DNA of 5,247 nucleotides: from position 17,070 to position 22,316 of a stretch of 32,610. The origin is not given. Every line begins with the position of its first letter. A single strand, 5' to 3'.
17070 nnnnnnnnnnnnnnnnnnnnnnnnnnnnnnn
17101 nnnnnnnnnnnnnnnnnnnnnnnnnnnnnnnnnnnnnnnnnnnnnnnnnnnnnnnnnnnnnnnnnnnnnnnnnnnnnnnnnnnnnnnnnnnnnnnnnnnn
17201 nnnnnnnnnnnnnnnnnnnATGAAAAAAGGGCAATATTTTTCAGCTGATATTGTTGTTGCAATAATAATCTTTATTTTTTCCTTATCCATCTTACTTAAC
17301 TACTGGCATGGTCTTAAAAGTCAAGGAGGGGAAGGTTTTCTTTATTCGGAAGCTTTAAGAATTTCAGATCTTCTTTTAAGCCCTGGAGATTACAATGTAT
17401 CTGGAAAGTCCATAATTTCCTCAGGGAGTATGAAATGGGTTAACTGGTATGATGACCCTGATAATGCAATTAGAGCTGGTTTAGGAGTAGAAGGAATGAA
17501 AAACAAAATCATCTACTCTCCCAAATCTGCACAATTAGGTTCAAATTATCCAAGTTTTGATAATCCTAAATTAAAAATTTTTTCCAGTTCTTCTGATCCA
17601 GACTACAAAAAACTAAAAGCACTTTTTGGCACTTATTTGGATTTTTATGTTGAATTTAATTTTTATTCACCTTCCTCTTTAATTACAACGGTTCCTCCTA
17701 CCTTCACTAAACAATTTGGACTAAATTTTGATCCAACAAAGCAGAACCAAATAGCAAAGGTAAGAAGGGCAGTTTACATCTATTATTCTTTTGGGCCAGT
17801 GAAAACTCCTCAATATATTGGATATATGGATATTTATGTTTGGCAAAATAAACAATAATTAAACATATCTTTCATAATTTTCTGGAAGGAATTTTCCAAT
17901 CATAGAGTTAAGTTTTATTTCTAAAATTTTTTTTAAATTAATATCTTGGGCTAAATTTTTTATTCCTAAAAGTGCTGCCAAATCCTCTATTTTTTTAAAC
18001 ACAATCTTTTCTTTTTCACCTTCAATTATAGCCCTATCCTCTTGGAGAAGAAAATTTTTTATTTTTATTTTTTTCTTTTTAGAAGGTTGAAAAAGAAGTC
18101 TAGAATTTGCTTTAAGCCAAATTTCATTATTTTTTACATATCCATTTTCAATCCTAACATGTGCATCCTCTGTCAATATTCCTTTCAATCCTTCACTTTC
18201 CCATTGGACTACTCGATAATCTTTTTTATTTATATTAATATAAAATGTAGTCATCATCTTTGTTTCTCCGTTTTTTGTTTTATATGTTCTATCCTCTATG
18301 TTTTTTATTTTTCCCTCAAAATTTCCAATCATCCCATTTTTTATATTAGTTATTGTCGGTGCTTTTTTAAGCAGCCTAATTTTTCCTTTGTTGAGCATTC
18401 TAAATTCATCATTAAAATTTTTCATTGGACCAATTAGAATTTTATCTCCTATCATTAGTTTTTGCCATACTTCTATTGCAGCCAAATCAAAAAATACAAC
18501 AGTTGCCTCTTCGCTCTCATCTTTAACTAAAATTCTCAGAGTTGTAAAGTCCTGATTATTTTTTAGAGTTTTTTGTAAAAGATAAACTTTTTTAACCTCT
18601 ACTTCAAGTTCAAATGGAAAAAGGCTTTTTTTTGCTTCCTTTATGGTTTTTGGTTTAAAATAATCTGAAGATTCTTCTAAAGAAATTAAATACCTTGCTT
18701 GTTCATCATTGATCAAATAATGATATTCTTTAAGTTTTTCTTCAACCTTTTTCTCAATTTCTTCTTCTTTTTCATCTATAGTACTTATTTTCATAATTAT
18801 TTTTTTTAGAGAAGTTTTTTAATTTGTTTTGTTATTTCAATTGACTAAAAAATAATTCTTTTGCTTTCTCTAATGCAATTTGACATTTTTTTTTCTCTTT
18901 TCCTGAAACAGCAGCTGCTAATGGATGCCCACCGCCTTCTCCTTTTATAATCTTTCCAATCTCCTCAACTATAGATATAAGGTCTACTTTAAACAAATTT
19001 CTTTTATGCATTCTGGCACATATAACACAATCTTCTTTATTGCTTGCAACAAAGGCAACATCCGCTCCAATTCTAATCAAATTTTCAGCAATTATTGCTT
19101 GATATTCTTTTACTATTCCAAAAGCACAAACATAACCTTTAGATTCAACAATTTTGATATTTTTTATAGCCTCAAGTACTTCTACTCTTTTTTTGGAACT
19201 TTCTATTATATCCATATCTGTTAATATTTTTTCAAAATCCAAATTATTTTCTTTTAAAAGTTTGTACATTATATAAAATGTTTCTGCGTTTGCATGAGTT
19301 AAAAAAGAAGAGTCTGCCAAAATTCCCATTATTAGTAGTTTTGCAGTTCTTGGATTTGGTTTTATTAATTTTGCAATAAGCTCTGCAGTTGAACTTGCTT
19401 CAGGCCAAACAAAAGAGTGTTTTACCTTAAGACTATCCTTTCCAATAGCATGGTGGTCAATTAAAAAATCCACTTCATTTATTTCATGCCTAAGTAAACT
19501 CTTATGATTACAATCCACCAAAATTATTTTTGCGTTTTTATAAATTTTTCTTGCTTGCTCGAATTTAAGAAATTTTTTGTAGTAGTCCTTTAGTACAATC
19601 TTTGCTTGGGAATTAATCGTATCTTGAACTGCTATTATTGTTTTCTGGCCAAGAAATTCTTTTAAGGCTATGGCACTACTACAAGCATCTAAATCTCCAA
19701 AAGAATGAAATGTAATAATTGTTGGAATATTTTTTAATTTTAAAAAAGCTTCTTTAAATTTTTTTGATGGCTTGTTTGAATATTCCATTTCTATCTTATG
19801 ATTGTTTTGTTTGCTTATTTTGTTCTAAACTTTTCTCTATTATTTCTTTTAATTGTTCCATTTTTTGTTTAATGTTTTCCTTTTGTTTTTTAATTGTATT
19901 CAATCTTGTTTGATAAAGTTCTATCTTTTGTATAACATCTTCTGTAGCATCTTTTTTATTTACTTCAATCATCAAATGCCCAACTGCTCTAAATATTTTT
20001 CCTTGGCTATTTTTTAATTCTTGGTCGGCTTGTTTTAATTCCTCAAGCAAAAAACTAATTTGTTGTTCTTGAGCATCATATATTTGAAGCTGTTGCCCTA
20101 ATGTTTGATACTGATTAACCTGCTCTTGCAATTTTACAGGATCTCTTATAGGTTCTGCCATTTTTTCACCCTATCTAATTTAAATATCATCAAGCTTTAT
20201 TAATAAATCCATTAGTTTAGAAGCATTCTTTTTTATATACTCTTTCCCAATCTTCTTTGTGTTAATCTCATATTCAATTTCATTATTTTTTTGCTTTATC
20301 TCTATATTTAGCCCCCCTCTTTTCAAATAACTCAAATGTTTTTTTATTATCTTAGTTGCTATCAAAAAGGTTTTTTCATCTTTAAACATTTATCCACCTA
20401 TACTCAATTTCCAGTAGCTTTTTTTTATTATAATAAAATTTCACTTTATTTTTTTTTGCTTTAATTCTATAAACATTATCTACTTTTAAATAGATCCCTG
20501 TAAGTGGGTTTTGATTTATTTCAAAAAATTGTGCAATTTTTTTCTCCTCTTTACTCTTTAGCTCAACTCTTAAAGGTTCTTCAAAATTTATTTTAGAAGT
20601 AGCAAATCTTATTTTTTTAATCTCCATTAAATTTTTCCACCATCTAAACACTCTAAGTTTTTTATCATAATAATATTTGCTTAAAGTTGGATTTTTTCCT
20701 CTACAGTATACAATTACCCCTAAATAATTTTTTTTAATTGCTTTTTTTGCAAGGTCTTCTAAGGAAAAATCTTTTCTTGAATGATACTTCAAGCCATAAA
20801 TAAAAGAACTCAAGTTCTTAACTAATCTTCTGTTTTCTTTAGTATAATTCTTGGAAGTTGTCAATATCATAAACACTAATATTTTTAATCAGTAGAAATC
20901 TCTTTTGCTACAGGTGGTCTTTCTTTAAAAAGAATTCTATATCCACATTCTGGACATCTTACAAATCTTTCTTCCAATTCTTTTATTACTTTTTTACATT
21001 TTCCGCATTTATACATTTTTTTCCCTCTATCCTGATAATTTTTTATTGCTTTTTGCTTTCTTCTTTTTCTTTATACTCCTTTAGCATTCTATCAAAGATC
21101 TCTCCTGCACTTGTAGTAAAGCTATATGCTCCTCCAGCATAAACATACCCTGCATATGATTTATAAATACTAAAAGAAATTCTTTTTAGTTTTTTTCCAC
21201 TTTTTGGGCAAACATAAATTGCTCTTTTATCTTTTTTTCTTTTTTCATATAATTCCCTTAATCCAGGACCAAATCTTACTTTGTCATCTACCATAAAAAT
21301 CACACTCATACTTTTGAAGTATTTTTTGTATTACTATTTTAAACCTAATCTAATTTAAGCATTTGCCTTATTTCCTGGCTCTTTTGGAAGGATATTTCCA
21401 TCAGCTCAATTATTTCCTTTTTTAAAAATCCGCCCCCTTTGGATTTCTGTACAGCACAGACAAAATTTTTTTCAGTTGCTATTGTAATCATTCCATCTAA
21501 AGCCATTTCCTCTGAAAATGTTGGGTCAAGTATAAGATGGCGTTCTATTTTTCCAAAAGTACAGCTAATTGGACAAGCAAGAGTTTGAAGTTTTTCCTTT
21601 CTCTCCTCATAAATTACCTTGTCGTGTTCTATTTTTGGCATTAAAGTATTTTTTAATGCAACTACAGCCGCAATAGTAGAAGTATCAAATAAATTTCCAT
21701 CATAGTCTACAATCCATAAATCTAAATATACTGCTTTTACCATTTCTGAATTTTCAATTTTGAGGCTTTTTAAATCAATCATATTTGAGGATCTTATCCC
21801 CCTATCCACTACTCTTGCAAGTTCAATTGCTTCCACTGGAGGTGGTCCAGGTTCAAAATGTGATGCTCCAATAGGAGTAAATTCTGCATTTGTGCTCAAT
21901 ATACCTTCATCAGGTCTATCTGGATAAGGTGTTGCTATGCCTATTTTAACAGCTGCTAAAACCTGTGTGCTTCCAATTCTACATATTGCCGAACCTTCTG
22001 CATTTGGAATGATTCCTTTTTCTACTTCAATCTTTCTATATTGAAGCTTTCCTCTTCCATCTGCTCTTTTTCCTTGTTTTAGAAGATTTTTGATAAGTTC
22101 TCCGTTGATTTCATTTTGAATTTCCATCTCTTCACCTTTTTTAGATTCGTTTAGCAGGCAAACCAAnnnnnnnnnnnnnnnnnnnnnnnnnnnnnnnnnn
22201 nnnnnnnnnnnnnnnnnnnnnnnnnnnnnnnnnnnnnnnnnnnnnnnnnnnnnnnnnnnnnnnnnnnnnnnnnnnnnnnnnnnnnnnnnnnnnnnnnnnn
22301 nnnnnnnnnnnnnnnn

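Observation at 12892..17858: Orphan seven-gene locus of class III (type IV prepilin-like) signal peptide proteins with no recognisable mature domains and no assembly machinery nearby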

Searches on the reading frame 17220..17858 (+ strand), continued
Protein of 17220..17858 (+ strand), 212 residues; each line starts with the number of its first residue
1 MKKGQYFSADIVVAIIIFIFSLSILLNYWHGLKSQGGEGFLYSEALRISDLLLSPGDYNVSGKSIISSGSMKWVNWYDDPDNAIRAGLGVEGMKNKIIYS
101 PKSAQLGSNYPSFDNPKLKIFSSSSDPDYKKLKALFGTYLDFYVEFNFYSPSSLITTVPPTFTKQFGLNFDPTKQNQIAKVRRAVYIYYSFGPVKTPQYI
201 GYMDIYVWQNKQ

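Call 73: find_homologous_proteins(query=A5, max_evalue=0.001)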
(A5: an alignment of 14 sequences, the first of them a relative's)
Query A5 (14 sequences) (160 aa, profile of the alignment): 82 proteins with E <= 0.001 among 3057 candidates.
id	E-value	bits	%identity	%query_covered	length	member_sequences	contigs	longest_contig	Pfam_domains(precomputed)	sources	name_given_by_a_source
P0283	7.9e-58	213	75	100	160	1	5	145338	-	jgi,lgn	jgi:hypothetical protein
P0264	1.6e-57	212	100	100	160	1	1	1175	-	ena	-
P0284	7.0e-57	210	74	100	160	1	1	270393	-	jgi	-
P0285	2.5e-56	208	44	98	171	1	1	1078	-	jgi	-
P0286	6.3e-56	207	69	100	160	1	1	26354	-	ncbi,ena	-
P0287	7.4e-56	206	46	99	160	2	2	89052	-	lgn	-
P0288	1.2e-55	206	45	99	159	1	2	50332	-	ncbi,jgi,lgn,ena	-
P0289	4.5e-55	204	44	99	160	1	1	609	-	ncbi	-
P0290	4.7e-55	204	71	100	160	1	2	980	-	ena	-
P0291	6.4e-54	200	43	98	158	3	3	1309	-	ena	-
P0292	1.3e-53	199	45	99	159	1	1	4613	-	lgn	-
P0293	2.8e-53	198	46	98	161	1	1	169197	-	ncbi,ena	-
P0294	6.7e-53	197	43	100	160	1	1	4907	-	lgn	-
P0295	9.9e-53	196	41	100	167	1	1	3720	-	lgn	-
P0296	3.4e-52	195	40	100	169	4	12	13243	-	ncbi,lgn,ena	-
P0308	4.1e-50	188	40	99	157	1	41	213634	-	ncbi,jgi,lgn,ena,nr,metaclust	ncbi:hypothetical protein COU62_00560 [Candidatus Pacearchaeota archaeon CG10_big_fil_rev_8_21_14_0_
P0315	8.5e-49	183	39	99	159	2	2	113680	-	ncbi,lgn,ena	ncbi:MAG: hypothetical protein AABW79_03685 [Nanoarchaeota archaeon]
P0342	3.4e-40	156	28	99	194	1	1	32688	-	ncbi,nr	ncbi:MAG: hypothetical protein NT130_03880 [Candidatus Micrarchaeota archaeon]|nr:hypothetical prote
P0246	8.1e-40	154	26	72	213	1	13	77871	-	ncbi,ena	-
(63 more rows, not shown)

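Call 74: find_encoding_contigs(protein=P0308, flank=10000, max_places=1)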
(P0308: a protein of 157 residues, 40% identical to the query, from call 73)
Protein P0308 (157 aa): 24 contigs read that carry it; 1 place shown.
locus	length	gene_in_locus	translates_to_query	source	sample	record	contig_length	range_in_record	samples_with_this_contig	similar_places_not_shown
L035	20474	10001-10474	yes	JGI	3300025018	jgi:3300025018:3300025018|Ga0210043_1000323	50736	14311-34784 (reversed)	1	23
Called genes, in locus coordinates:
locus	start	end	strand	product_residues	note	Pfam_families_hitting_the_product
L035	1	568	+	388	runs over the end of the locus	PF13439:Glyco_transf_4 (weak), PF00534:Glycos_transf_1, PF13692:Glyco_trans_1_4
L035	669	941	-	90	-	-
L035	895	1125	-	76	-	-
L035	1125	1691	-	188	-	PF00827:Ribosomal_L15e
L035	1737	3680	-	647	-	PF13385:Laminin_G_3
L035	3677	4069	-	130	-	-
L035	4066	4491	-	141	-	-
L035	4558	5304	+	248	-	-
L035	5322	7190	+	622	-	PF00437:T2SSE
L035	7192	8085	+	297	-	PF00482:T2SSF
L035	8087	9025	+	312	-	PF00482:T2SSF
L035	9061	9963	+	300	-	PF13481:AAA_25 (faint), PF06745:ATPase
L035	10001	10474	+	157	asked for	-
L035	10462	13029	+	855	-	-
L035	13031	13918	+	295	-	-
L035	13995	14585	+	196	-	-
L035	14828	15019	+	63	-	-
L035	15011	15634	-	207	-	-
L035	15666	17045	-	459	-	PF07690:MFS_1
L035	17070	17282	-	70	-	-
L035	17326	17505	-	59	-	-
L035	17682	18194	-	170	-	PF01590:GAF (weak), PF13185:GAF_2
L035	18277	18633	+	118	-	-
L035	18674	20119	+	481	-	PF00133:tRNA-synt_1, PF01406:tRNA-synt_1e, PF09334:tRNA-synt_1g, PF00133:tRNA-synt_1, PF01406:tRNA-synt_1e (weak), PF19303:Anticodon_3 (faint), PF08264:Anticodon_1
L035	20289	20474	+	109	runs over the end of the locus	PF01588:tRNA_bind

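Call 75: find_encoding_contigs(protein=P0315, flank=10000, max_places=1)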
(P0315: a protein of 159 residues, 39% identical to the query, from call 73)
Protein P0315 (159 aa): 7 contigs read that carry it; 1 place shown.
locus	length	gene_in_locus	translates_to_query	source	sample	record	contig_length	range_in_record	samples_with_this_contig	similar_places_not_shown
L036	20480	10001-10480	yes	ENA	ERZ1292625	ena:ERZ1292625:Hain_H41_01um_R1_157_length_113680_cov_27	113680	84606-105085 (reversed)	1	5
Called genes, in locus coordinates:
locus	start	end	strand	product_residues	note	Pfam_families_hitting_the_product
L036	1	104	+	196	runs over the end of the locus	PF05175:MTS, PF13489:Methyltransf_23, PF03848:TehB, PF13847:Methyltransf_31, PF08241:Methyltransf_11, PF08242:Methyltransf_12, PF13649:Methyltransf_25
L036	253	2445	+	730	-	PF01751:Toprim, PF01131:Topoisom_bac, PF01396:Zn_ribbon_Top1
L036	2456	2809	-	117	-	-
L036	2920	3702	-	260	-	PF13481:AAA_25 (weak), PF06745:ATPase, PF14417:MEDS (weak)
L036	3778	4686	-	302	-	PF00482:T2SSF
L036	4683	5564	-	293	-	PF00482:T2SSF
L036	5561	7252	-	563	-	PF00437:T2SSE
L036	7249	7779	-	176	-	-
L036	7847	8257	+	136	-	-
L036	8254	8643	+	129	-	PF23928:DUF7266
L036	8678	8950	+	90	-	PF04014:MazE_antitoxin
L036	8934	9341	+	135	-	PF01850:PIN (weak), PF13470:PIN_3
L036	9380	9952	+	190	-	PF00827:Ribosomal_L15e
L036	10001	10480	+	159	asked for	-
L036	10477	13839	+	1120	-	PF00092:VWA (weak), PF13519:VWA_2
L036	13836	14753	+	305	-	-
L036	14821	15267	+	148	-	-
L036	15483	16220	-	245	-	PF01582:TIR (weak), PF13676:TIR_2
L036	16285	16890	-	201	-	PF13240:Zn_Ribbon_1 (faint)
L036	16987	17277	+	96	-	-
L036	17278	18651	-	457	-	PF07690:MFS_1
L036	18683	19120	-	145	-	-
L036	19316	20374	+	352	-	-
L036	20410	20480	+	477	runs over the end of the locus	PF00133:tRNA-synt_1, PF01406:tRNA-synt_1e, PF09334:tRNA-synt_1g, PF00133:tRNA-synt_1, PF19303:Anticodon_3, PF08264:Anticodon_1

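Call 76: find_encoding_contigs(protein=P0284, flank=10000, max_places=1)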
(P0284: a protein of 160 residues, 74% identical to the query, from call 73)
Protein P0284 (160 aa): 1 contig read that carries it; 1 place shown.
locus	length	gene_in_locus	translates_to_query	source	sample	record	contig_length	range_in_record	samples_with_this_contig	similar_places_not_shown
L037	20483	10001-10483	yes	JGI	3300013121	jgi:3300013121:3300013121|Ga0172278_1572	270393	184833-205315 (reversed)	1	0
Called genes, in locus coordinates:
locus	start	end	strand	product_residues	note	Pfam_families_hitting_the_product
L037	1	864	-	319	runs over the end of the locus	PF17125:Methyltr_RsmF_N, PF01189:Methyltr_RsmB-F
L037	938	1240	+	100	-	-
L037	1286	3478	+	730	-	PF01751:Toprim, PF01131:Topoisom_bac, PF01396:Zn_ribbon_Top1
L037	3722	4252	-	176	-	PF00827:Ribosomal_L15e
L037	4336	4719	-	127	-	PF23928:DUF7266 (weak)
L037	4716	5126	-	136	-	-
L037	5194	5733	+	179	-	-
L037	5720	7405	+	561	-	PF23989:PilB3_C (faint), PF00437:T2SSE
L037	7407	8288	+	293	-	PF00482:T2SSF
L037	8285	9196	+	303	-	PF00482:T2SSF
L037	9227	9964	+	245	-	PF13481:AAA_25 (weak), PF06745:ATPase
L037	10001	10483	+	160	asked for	-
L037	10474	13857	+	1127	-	PF00092:VWA (weak), PF13519:VWA_2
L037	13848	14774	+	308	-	-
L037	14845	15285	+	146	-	-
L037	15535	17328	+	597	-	PF00176:SNF2-rel_dom, PF00270:DEAD (weak), PF04851:ResIII, PF00271:Helicase_C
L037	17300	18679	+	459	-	-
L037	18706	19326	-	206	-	PF13240:Zn_Ribbon_1 (faint), PF24460:DUF7575 (faint)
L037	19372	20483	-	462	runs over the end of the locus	PF07690:MFS_1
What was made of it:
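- On Pfam DUF7266 (PF23928), for F: The precomputed Pfam annotation gives DUF7266 for the L036 and L037 genes (calls 75, 76).
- In Pacearchaeota/Nanoarchaeota loci L035-L037, G homologues lie immediately downstream of T2SSE - T2SSF - T2SSF - KaiC-like ATPase (calls 74-76).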

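Call 85: find_encoding_contigs(protein=P0342, flank=10000, max_places=1)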
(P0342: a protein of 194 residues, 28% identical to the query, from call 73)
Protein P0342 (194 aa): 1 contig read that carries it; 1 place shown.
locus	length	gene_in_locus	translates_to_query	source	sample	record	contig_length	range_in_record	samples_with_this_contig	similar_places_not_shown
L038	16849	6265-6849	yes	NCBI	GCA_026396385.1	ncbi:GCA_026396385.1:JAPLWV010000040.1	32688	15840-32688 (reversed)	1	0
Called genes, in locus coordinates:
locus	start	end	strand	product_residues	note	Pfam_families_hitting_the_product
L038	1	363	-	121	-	PF06745:ATPase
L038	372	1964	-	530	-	PF24336:DUF7504 (faint)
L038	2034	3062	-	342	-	PF00752:XPG_N, PF00867:XPG_I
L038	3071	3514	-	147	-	PF26602:HVO_2718_N (faint), PF01381:HTH_3 (weak)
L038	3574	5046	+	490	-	PF02163:Peptidase_M50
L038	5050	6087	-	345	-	PF00091:Tubulin, PF12327:FtsZ_C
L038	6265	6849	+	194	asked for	-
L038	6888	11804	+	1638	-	PF02369:Big_1, PF09134:Invasin_D3, PF05048:NosD, PF13229:Beta_helix, PF05048:NosD, PF13229:Beta_helix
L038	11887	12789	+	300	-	-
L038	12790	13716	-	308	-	PF00106:adh_short (faint), PF01073:3Beta_HSD, PF01370:Epimerase, PF02719:Polysacc_synt_2, PF04321:RmlD_sub_bind, PF05368:NmrA, PF16363:GDP_Man_Dehyd, PF07993:NAD_binding_4 (weak)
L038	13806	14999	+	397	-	PF02355:SecD_SecF_C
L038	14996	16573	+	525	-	PF02355:SecD_SecF_C (weak)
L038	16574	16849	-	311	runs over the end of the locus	PF00696:AA_kinase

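Call 86: find_encoding_contigs(protein=P0246, flank=10000, max_places=1)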
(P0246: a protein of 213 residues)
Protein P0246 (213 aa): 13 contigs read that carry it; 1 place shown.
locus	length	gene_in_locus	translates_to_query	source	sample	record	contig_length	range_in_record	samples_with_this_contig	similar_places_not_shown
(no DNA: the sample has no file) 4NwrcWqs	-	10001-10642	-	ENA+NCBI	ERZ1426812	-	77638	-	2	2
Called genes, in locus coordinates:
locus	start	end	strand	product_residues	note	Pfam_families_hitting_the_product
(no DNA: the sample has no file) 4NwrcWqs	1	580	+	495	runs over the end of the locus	PF07690:MFS_1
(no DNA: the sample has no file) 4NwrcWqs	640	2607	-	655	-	-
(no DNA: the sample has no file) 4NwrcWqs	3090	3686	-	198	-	-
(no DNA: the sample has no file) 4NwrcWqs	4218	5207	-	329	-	PF00586:AIRS, PF02769:AIRS_C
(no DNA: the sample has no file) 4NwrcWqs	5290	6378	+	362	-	PF00571:CBS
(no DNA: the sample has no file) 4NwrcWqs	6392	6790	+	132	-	-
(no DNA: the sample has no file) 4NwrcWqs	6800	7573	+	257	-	PF08543:Phos_pyr_kin, PF00294:PfkB (weak)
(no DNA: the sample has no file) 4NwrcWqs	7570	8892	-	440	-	-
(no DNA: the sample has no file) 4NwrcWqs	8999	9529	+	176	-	-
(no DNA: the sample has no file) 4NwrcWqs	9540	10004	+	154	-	-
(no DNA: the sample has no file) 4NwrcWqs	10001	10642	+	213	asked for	-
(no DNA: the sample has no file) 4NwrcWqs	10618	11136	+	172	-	-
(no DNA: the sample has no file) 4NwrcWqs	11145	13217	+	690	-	-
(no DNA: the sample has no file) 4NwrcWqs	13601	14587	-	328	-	PF00482:T2SSF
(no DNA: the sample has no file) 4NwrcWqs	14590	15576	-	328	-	PF00482:T2SSF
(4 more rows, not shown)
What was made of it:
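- On a further contig, a five-gene block containing a G homologue lies convergent with a T2SSF-T2SSF-(268-aa gene)-T2SSE operon (call 86).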

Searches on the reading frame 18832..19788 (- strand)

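Call 9: search_protein_families(library=pfam, proteins=[window:18832-19788:-], max_evalue=0.001)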
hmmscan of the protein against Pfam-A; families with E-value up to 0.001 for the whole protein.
window:18832-19788:- (318 aa): 2 families
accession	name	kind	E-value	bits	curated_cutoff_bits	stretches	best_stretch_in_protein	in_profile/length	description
PF01368.27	DHH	-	1.1e-14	55.2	28.1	1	24-156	3-125/125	DHH family, N-terminal domain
PF02272.25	DHHA1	-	6.3e-08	33.4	25.9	1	232-312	20-99/102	DHHA1 domain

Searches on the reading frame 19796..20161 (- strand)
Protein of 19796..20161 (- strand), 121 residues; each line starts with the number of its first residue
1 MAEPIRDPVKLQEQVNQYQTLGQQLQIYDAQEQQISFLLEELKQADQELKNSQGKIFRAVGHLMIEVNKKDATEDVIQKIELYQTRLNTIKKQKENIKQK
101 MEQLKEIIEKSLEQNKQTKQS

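Call 9: search_protein_families(library=pfam, proteins=[window:19796-20161:-], max_evalue=0.001)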
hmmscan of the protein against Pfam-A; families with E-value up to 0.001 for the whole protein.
window:19796-20161:- (121 aa): 1 family
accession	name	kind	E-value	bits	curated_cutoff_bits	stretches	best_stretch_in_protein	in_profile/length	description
PF01920.25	Prefoldin_2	-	2.4e-13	50.4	27.6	1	12-114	1-105/106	Prefoldin subunit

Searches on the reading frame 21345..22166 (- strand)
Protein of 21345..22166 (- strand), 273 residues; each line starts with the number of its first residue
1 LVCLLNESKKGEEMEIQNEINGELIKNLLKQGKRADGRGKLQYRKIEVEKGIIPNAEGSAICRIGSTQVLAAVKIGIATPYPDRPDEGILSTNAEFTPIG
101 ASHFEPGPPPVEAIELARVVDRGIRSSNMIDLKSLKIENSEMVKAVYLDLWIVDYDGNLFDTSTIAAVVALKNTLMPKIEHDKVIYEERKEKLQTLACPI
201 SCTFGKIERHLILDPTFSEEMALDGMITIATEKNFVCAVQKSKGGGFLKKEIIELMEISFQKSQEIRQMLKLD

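Call 9: search_protein_families(library=pfam, proteins=[window:21345-22166:-], max_evalue=0.001)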
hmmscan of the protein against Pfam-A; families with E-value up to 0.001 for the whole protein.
window:21345-22166:- (273 aa): 2 families
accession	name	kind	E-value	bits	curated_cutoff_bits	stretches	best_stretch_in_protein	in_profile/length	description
PF01138.27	RNase_PH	-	2e-28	99.8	25.5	1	42-177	1-130/130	3' exoribonuclease family, domain 1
PF03725.20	RNase_PH_C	-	6.8e-13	48.8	20.8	1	199-261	3-66/67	3' exoribonuclease family, domain 2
